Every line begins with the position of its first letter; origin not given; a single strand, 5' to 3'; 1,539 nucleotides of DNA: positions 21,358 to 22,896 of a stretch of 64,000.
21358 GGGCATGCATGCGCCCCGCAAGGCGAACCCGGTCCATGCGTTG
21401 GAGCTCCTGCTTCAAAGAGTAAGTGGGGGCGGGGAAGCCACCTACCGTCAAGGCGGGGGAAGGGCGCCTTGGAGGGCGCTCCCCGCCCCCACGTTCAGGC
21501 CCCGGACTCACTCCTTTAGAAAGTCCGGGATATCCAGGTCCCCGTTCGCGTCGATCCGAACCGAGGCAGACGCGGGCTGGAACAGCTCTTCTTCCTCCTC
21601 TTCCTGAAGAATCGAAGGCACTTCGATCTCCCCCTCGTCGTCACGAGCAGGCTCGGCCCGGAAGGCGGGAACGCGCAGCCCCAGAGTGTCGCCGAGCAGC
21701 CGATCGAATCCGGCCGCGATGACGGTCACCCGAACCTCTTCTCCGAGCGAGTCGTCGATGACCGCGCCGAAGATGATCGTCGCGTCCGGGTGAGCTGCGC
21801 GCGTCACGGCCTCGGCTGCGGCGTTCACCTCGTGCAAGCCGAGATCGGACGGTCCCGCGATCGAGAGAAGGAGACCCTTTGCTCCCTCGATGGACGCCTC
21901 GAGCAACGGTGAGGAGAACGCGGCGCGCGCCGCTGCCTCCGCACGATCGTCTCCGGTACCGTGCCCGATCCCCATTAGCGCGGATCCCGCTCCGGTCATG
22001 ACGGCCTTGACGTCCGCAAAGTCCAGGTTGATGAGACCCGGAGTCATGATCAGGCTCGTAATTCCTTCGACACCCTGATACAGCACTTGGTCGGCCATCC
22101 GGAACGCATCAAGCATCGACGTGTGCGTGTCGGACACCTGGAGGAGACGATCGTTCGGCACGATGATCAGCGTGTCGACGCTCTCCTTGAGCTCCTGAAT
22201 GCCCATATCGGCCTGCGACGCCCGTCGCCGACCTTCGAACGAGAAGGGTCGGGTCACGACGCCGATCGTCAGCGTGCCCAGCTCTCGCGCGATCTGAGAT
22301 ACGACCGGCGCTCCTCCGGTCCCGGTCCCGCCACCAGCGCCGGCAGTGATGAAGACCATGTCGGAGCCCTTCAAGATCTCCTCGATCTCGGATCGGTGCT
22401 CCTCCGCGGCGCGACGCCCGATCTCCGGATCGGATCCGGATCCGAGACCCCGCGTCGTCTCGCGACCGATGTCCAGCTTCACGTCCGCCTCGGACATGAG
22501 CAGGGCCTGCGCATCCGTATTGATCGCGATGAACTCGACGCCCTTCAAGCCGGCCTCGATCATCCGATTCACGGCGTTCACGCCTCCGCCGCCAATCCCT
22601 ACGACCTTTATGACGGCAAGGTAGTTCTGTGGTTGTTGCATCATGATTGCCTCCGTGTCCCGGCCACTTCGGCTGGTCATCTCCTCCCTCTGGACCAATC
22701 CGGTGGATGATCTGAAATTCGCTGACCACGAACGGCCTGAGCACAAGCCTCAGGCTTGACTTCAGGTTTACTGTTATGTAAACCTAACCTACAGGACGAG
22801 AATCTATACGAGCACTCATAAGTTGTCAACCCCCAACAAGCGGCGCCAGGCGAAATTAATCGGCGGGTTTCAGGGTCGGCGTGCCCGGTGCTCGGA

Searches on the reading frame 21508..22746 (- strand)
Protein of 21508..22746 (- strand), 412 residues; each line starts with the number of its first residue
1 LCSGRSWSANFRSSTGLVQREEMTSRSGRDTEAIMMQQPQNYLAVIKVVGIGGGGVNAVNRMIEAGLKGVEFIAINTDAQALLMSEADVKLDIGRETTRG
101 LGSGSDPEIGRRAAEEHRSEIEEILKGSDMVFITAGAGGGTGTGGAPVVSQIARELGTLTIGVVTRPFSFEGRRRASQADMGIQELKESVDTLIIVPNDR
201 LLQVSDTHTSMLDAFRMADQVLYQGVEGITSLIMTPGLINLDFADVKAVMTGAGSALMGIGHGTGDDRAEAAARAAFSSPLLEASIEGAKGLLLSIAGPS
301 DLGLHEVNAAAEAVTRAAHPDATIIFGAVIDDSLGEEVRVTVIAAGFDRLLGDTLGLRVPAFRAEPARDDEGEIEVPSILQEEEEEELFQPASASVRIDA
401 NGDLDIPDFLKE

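Call 120: search_protein_families(library=pfam, proteins=[window:21508-22746:-], max_evalue=0.00001)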
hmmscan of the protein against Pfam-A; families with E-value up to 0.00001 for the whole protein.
window:21508-22746:- (412 aa): 2 families
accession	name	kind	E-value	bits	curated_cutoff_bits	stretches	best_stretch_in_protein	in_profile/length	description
PF00091.31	Tubulin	-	6.8e-48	163.9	33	1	46-205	2-189/190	Tubulin/FtsZ family, GTPase domain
PF12327.13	FtsZ_C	-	4.3e-33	113.9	27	1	254-348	1-95/95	FtsZ family, C-terminal domain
